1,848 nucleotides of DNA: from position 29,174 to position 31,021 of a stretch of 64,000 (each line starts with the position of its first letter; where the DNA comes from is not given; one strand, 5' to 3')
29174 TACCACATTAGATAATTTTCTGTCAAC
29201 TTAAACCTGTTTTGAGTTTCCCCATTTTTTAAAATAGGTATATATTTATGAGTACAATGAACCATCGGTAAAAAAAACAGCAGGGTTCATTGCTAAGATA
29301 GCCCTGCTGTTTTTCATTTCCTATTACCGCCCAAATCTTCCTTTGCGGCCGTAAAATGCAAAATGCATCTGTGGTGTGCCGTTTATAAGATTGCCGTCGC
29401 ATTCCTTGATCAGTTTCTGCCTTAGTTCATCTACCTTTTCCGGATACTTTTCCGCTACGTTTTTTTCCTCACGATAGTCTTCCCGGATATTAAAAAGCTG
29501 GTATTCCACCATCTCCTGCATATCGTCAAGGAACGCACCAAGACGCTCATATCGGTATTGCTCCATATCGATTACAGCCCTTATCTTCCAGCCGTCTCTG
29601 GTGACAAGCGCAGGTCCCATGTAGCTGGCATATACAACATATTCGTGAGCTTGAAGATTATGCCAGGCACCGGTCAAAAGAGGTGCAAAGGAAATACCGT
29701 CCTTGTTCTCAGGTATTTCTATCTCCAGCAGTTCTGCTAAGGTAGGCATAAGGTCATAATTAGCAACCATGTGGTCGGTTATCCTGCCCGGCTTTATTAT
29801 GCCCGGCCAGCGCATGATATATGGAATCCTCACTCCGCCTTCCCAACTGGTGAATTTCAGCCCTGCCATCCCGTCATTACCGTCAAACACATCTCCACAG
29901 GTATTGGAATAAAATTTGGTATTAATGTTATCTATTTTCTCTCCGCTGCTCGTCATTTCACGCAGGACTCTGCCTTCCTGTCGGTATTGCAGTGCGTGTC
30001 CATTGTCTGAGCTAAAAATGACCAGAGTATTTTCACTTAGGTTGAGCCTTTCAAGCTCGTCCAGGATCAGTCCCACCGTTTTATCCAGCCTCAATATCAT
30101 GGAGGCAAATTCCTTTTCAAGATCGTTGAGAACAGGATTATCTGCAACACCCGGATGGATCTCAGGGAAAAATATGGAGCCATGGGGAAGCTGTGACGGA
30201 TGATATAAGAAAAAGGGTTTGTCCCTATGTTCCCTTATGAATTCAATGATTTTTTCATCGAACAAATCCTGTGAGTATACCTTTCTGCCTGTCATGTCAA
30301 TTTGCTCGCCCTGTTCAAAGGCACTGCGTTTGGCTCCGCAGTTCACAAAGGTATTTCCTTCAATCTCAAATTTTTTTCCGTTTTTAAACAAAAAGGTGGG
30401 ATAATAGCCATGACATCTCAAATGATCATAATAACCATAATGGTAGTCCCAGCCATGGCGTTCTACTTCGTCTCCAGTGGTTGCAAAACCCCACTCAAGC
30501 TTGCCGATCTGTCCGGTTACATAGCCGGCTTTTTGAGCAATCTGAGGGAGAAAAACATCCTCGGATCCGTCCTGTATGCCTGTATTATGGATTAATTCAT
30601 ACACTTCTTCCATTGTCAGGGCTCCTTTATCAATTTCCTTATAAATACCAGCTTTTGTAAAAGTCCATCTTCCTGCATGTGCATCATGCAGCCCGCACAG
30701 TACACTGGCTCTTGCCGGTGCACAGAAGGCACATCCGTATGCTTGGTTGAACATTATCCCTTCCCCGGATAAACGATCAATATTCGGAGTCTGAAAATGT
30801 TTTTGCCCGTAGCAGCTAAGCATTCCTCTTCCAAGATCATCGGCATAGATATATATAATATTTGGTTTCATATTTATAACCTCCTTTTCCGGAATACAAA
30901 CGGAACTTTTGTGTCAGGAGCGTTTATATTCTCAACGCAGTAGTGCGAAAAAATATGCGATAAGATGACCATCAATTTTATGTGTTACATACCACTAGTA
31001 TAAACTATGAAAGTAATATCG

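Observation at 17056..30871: Gram-positive polysaccharide-utilisation-type locus for a sulfated glycan: secreted LamG-GH2 enzyme, Lpl-type ABC importer and two cytoplasmic Cys-type sulfatases, with no maturase or ATPase encoded locally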

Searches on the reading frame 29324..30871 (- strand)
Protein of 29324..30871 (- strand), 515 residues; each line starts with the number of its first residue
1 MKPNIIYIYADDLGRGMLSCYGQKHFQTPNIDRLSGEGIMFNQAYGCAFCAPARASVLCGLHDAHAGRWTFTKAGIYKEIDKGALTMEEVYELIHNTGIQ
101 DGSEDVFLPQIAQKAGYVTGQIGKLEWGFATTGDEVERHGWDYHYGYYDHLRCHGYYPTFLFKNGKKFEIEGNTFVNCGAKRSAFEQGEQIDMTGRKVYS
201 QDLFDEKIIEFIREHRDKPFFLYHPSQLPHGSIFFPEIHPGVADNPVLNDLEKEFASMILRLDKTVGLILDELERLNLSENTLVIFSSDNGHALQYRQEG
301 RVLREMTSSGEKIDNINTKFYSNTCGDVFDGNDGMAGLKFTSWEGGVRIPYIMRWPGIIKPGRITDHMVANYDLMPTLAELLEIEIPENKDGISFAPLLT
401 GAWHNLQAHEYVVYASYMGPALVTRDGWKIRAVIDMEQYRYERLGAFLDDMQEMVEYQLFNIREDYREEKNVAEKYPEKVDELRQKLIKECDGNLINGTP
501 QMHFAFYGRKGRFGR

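Call 3: search_protein_families(library=pfam, proteins=[window:29324-30871:-])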
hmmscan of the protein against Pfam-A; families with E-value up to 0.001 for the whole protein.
window:29324-30871:- (515 aa): 3 families
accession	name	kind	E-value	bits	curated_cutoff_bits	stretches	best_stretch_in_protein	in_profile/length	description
PF00884.28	Sulfatase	-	3e-47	161.8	25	1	3-383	1-300/301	Sulfatase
PF16347.10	SGSH_C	-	1.5e-15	58.1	29.3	1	343-488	12-149/154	N-sulphoglucosamine sulphohydrolase, C-terminal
PF01663.27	Phosphodiest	-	0.00013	22.1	23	0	252-293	181-222/342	Type I phosphodiesterase / nucleotide pyrophosphatase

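Call 4: search_protein_families(library=ncbifam, proteins=[window:29324-30871:-])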
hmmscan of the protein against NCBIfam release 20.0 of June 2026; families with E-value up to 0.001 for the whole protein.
window:29324-30871:- (515 aa): 4 families
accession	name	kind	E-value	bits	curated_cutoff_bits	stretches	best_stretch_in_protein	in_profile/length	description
NF010322.0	PRK13759.1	equivalog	8.9e-34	116.8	481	2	1-74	5-79/486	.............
TIGR03417.1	chol_sulfatase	equivalog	9.1e-26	90.8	433.45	2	2-62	2-64/500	choline-sulfatase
NF045661.1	HdlasePehA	equivalog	4.4e-22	78.4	900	2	2-62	2-63/506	phosphoric/sulfuric ester hydrolase PehA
NF052527.1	Mn_arylsulf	exception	5e-15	55.4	850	1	2-71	1-72/479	manganese-dependent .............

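Call 10: search_solved_structures(query=window:29324-30871:-, max_evalue=1e-10)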
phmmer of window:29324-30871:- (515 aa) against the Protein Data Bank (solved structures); distinct sequences matched with E-value up to 1e-10: 72 (the best 60 are shown).
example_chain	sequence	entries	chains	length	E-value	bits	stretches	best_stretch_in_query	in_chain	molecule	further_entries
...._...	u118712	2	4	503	6.4e-58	199.9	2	2-293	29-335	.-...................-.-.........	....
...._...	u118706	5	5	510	2.2e-54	188.2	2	2-292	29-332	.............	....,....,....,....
6s20_C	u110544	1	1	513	3.6e-41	144.6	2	201-487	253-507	N-acetylgalactosamine-6-O-sulfatase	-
7oze_AAA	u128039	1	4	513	9.3e-40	140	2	204-494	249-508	Putative secreted sulfatase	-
9fo1_A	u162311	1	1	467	2.9e-37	131.8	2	2-66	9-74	k-carrageenan sulfatase S1_16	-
6prm_A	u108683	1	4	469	6e-36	127.4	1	2-292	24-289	exo-4S-kappa carrageenan S1 sulfatase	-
6psm_A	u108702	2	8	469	6.9e-35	123.9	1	2-292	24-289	exo-4S-kappa carrageenan S1 sulfatase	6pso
9s8a_A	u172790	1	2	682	2.6e-34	122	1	238-418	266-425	Sulfatase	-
9bas_B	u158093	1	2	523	1.8e-33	119.2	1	2-62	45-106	S1_15A sulfatase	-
7ozc_AAA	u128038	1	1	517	3.2e-33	118.4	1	200-493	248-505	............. A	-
1p49_A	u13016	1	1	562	2.6e-32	115.4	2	324-413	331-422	STERYL-SULFATASE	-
8eg3_A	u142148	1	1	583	2.9e-32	115.3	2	324-413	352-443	Steryl-sulfatase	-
9hh3_A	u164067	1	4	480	3.3e-31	111.8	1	2-293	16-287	Sulfatase, family S1-19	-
9bau_A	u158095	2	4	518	6.4e-31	110.8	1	155-487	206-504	S1_15B sulfatase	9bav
6bia_A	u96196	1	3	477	2e-30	109.1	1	2-295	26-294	Sulfatase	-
5g2v_A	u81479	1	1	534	6.9e-23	84.3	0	2-63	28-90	N-ACETYLGLUCOSAMINE-6-SULFATASE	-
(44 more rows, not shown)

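Call 19: search_solved_structures(query=window:29324-30871:-, max_evalue=1e-40, show_alignments=2)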
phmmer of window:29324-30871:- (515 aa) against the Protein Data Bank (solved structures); distinct sequences matched with E-value up to 1e-40: 3.
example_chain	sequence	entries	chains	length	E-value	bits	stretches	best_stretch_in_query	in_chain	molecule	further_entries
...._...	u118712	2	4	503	6.4e-58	199.9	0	2-293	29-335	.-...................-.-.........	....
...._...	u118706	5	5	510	2.2e-54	188.2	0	2-292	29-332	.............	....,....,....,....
6s20_C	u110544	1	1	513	3.6e-41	144.6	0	201-487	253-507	N-acetylgalactosamine-6-O-sulfatase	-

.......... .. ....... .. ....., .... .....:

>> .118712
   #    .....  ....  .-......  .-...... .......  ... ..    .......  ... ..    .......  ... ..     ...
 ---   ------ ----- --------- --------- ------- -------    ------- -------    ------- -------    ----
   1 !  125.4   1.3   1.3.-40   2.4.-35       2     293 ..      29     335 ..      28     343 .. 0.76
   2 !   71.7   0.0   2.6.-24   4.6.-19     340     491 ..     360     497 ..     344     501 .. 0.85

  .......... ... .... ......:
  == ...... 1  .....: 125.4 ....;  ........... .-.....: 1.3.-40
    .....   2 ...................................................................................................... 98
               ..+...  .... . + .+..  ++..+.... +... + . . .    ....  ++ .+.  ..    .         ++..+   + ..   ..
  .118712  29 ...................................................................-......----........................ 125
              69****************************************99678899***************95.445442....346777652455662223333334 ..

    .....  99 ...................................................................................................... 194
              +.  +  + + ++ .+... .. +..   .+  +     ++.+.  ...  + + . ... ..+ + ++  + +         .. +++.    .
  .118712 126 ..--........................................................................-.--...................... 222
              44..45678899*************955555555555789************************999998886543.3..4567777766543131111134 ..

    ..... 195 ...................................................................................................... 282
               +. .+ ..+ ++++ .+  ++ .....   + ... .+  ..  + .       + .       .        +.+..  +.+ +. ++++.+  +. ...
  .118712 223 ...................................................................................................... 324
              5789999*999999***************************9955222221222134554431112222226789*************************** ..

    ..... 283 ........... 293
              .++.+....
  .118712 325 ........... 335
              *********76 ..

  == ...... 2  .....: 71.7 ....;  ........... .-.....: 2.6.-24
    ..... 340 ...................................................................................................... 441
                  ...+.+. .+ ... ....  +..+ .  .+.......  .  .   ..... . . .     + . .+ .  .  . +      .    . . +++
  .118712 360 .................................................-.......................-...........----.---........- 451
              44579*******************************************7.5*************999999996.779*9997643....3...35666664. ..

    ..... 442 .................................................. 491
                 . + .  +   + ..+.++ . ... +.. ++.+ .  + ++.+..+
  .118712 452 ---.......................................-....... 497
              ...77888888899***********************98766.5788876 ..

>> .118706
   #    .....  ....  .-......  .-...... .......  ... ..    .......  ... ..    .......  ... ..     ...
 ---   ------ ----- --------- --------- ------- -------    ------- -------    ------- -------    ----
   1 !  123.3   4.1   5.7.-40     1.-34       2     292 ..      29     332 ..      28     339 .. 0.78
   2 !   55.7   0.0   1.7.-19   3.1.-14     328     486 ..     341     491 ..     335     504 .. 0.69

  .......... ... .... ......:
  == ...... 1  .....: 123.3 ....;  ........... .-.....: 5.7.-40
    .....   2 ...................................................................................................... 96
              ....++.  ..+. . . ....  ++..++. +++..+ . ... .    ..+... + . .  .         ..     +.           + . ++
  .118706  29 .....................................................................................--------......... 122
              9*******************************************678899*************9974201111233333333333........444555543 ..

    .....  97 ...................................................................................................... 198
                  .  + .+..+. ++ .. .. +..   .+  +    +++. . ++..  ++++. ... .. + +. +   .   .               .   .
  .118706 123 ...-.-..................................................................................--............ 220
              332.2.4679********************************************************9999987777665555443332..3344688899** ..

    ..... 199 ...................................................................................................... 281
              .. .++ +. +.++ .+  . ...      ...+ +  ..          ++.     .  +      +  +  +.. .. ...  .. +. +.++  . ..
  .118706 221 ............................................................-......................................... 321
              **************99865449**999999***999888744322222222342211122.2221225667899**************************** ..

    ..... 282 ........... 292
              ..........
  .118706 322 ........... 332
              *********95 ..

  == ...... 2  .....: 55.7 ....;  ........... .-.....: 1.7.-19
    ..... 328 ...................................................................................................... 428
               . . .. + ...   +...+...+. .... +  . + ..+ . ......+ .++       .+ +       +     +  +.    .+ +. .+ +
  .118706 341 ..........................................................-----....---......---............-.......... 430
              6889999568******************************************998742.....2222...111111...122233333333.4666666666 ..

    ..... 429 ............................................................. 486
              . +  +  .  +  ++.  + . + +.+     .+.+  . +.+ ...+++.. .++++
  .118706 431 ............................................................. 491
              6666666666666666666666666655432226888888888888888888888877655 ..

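Call 35: find_homologous_proteins(query=window:29324-30871:-, max_evalue=1e-30)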
Query window:29324-30871:- (515 aa): 3937 proteins with E <= 1e-30 among 8000 candidates; the best 120 are listed.
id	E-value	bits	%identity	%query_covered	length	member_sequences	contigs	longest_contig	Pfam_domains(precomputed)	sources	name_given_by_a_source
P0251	0.0e+0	1124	91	100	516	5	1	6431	PF01663.28,PF16347.11,PF00884.29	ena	-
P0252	3.9e-271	918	72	98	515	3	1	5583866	PF16347.11,PF00884.29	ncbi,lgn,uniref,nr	ncbi:sulfatase-like hydrolase/transferase [Paenibacillus sp. URB8-2]|uniref:sulfatase-like hydrolase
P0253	1.8e-268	910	69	100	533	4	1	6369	PF16347.11,PF00884.29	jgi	jgi:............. A-like enzyme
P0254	6.8e-266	901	70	99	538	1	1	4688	PF16347.11,PF00884.29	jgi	jgi:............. A-like enzyme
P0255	5.7e-262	888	71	98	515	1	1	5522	PF16347.11,PF00884.29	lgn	-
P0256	3.6e-261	886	69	98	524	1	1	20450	PF01663.28,PF16347.11,PF00884.29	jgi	jgi:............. A-like enzyme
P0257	4.1e-259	879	69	98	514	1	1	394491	PF16347.11,PF00884.29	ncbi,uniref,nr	ncbi:sulfatase-like hydrolase/transferase [Paenibacillus filicis]|uniref:Sulfatase-like hydrolase/tr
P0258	5.7e-258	875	70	98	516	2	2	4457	PF01663.28,PF16347.11,PF00884.29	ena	-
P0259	1.9e-253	860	67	98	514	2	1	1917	PF01663.28,PF16347.11,PF00884.29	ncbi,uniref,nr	ncbi:sulfatase-like hydrolase/transferase [Paenibacillus contaminans]|uniref:Sulfatase n=1 Tax=Paeni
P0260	1.7e-211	722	57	98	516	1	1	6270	PF01663.28,PF16347.11,PF00884.29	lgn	-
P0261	2.6e-211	721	60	98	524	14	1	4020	PF01663.28,PF16347.11,PF00884.29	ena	-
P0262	1.3e-210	719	60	98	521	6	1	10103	PF01663.28,PF16347.11,PF00884.29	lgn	-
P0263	3.0e-210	718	59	98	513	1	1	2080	PF01663.28,PF16347.11,PF00884.29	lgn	-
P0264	6.7e-209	713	60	98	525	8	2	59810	PF01663.28,PF16347.11,PF00884.29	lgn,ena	-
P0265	4.5e-208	710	58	99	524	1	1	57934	PF01663.28,PF16347.11,PF00884.29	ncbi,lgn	-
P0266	1.5e-207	709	59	98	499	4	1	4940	PF01663.28,PF16347.11,PF00884.29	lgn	-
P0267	6.9e-207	706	58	99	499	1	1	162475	PF01663.28,PF16347.11,PF00884.29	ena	-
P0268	1.9e-206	705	59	98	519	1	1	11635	PF16347.11,PF00884.29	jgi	jgi:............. A-like enzyme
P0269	2.8e-206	704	60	98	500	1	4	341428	PF01663.28,PF16347.11,PF00884.29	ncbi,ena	-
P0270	3.1e-206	704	57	100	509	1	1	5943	PF16347.11,PF00884.29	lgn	-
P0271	3.4e-206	704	56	99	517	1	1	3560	PF01663.28,PF16347.11,PF00884.29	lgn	-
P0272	4.2e-206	704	58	98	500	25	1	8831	PF01663.28,PF16347.11,PF00884.29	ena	-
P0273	4.3e-206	704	58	98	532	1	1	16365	PF16347.11,PF00884.29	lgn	-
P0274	1.2e-205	702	58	98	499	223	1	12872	PF01663.28,PF16347.11,PF00884.29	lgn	-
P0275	2.0e-205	702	58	98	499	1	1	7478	PF01663.28,PF16347.11,PF00884.29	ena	-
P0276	2.5e-205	701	58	98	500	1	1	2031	PF01663.28,PF16347.11,PF00884.29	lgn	-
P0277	3.0e-205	701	58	98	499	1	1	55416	PF01663.28,PF16347.11,PF00884.29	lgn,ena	-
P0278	5.5e-205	700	56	100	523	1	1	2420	PF01663.28,PF16347.11,PF00884.29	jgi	jgi:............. A-like enzyme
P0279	7.9e-205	700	58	98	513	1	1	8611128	PF01663.28,PF16347.11,PF00884.29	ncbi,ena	-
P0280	1.3e-204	699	57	98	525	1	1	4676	PF16347.11,PF00884.29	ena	-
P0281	1.6e-204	699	58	98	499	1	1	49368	PF01663.28,PF16347.11,PF00884.29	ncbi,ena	-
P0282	1.8e-204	698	58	98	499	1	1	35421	PF01663.28,PF16347.11,PF00884.29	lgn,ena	-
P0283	2.4e-204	698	59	98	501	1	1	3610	PF16347.11,PF00884.29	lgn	-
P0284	2.9e-204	698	58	98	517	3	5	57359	PF16347.11,PF00884.29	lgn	-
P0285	5.2e-204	697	58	98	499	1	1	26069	PF01663.28,PF16347.11,PF00884.29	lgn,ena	-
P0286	6.8e-204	697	58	98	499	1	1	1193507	PF01663.28,PF16347.11,PF00884.29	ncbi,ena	-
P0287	1.3e-203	696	58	98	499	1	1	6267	PF01663.28,PF16347.11,PF00884.29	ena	-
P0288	1.9e-203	695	58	98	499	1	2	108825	PF01663.28,PF16347.11,PF00884.29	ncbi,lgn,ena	-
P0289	2.1e-203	695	59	98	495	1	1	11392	PF01663.28,PF16347.11,PF00884.29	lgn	-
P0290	2.1e-203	695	57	98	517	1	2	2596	PF01663.28,PF16347.11,PF00884.29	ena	-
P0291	2.7e-203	695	58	99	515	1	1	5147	PF16347.11,PF00884.29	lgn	-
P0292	6.6e-203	693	57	98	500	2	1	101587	PF01663.28,PF16347.11,PF00884.29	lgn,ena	-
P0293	6.8e-203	693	57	98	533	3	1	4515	PF16347.11,PF00884.29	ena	-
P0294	9.5e-203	693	59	98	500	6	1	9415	PF01663.28,PF16347.11,PF00884.29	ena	-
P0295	1.1e-202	693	57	98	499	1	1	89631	PF01663.28,PF16347.11,PF00884.29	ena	-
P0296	2.2e-202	692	57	98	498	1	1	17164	PF01663.28,PF16347.11,PF00884.29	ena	-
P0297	2.9e-202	691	58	98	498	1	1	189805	PF01663.28,PF16347.11,PF00884.29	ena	-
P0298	3.7e-202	691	58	98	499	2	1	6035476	PF01663.28,PF16347.11,PF00884.29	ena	-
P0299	5.4e-202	690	57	98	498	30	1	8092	PF01663.28,PF16347.11,PF00884.29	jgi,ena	-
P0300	6.4e-202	690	57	98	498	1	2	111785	PF01663.28,PF16347.11,PF00884.29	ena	-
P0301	7.8e-202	690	58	98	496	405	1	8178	PF01663.28,PF16347.11,PF00884.29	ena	-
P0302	7.9e-202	690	56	98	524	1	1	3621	PF16347.11,PF00884.29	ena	-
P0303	8.6e-202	690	55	98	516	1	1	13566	PF01663.28,PF16347.11,PF00884.29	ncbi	-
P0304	1.0e-201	689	57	98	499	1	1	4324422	PF01663.28,PF16347.11,PF00884.29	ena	-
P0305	1.2e-201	689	57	98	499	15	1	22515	PF01663.28,PF16347.11,PF00884.29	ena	-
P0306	1.3e-201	689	57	98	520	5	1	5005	PF16347.11,PF00884.29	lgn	-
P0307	1.6e-201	689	55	98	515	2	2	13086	PF16347.11,PF00884.29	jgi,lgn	-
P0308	2.6e-201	688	56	98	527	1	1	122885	PF16347.11,PF00884.29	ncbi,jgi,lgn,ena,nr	ncbi:MAG: sulfatase-like hydrolase/transferase [Treponema sp.]|nr:sulfatase-like hydrolase/transfera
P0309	3.0e-201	688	57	98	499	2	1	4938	PF01663.28,PF16347.11,PF00884.29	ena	-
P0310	4.3e-201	687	58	98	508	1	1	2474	PF16347.11,PF00884.29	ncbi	-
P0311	4.4e-201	687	57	98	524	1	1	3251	PF16347.11,PF00884.29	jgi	-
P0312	5.4e-201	687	58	98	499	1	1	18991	PF01663.28,PF16347.11,PF00884.29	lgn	-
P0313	6.5e-201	687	57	98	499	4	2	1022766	PF01663.28,PF16347.11,PF00884.29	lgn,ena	-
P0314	6.6e-201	687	57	98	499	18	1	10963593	PF01663.28,PF16347.11,PF00884.29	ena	-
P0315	7.5e-201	687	57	98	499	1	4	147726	PF01663.28,PF16347.11,PF00884.29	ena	-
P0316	8.0e-201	686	58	98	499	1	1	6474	PF01663.28,PF16347.11,PF00884.29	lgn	-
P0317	8.0e-201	686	57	98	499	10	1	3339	PF01663.28,PF16347.11,PF00884.29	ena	-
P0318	9.3e-201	686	57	98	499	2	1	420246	PF01663.28,PF16347.11,PF00884.29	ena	-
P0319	1.0e-200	686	56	99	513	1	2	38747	PF16347.11,PF00884.29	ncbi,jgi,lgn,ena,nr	ncbi:MAG: sulfatase-like hydrolase/transferase [Treponema sp.]|nr:sulfatase-like hydrolase/transfera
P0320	1.0e-200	686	58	98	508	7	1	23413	PF01663.28,PF16347.11,PF00884.29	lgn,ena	-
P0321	1.1e-200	686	57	98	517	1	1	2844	PF16347.11,PF00884.29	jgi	jgi:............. A-like enzyme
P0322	1.2e-200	686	56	98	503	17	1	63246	PF01663.28,PF16347.11,PF00884.29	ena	-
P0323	1.2e-200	686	56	99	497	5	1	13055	PF01663.28,PF16347.11,PF00884.29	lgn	-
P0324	1.4e-200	686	57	98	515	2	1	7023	PF16347.11,PF00884.29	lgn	-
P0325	1.9e-200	685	57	98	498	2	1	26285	PF16347.11,PF00884.29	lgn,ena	-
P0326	2.7e-200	685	56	98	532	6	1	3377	PF01663.28,PF16347.11,PF00884.29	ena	-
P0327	3.0e-200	685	57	98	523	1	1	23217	PF16347.11,PF00884.29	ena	-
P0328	3.1e-200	685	56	98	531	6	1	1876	PF16347.11,PF00884.29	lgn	-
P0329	3.6e-200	684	57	98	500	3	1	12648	PF01663.28,PF16347.11,PF00884.29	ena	-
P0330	4.5e-200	684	57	98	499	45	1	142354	PF01663.28,PF16347.11,PF00884.29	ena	-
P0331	4.5e-200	684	56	98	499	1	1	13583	PF16347.11,PF00884.29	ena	-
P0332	5.1e-200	684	56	98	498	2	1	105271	PF01663.28,PF16347.11,PF00884.29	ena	-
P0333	5.2e-200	684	57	98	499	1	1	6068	PF01663.28,PF16347.11,PF00884.29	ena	-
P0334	8.4e-200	683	57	98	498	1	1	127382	PF01663.28,PF16347.11,PF00884.29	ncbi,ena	-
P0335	1.1e-199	683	57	98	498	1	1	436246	PF01663.28,PF16347.11,PF00884.29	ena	-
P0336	1.2e-199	683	56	98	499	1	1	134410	PF01663.28,PF16347.11,PF00884.29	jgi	-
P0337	1.3e-199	682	57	98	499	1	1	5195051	PF01663.28,PF16347.11,PF00884.29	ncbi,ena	-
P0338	1.4e-199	682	56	98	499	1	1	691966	PF01663.28,PF16347.11,PF00884.29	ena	-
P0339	1.8e-199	682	57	98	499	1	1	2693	PF01663.28,PF16347.11,PF00884.29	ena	-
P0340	2.3e-199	682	57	98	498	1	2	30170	PF01663.28,PF16347.11,PF00884.29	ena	-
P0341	2.6e-199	681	57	98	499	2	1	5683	PF01663.28,PF16347.11,PF00884.29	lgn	-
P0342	2.7e-199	681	57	98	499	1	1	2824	PF01663.28,PF16347.11,PF00884.29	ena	-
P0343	3.7e-199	681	55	98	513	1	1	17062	PF01663.28,PF16347.11,PF00884.29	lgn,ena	-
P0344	5.2e-199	680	56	98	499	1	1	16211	PF01663.28,PF16347.11,PF00884.29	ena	-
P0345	6.8e-199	680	55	99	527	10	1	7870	PF01663.28,PF16347.11,PF00884.29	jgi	-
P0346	6.9e-199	680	57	98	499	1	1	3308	PF01663.28,PF16347.11,PF00884.29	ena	-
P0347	7.0e-199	680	56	97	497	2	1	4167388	PF01663.28,PF16347.11,PF00884.29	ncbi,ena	-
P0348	7.9e-199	680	56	98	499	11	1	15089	PF01663.28,PF16347.11,PF00884.29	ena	-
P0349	8.4e-199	680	57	97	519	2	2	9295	PF16347.11,PF00884.29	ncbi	ncbi:MAG: sulfatase-like hydrolase/transferase [bacterium]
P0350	1.6e-198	679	57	98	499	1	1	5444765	PF01663.28,PF16347.11,PF00884.29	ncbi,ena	-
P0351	1.6e-198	679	57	98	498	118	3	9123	PF01663.28,PF16347.11,PF00884.29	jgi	-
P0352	1.9e-198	679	56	98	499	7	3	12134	PF01663.28,PF16347.11,PF00884.29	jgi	jgi:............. A-like enzyme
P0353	3.0e-198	678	57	98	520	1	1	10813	PF16347.11,PF00884.29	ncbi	-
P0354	4.5e-198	677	56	98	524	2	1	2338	PF16347.11,PF00884.29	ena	-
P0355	5.5e-198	677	56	98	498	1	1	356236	PF01663.28,PF16347.11,PF00884.29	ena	-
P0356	1.0e-197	676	56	99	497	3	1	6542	PF01663.28,PF16347.11,PF00884.29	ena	-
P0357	1.4e-197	676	56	98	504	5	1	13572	PF01663.28,PF16347.11,PF00884.29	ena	-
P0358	1.5e-197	676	55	99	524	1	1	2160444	PF01663.28,PF16347.11,PF00884.29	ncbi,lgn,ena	-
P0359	1.9e-197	675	55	98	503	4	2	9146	PF16347.11,PF00884.29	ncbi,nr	ncbi:sulfatase-like hydrolase/transferase [Candidatus Poribacteria bacterium]|nr:sulfatase-like hydr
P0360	2.1e-197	675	56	98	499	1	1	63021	PF01663.28,PF16347.11,PF00884.29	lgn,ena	-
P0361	3.0e-197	675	55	98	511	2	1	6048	PF01663.28,PF16347.11,PF00884.29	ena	-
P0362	3.7e-197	674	55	98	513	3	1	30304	PF01663.28,PF16347.11,PF00884.29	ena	-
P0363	3.9e-197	674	56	98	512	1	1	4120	PF16347.11,PF00884.29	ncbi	-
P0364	5.4e-197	674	57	98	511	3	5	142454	PF16347.11,PF00884.29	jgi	-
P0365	5.9e-197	674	57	98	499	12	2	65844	PF01663.28,PF16347.11,PF00884.29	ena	-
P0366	7.3e-197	673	56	98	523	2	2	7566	PF01663.28,PF16347.11,PF00884.29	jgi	jgi:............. A-like enzyme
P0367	9.6e-197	673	56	98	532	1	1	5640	PF16347.11,PF00884.29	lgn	-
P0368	1.0e-196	673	56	98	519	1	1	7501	PF01663.28,PF16347.11,PF00884.29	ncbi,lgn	-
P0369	1.1e-196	673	55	98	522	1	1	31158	PF16347.11,PF00884.29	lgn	-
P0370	1.2e-196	673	56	98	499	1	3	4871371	PF01663.28,PF16347.11,PF00884.29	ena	-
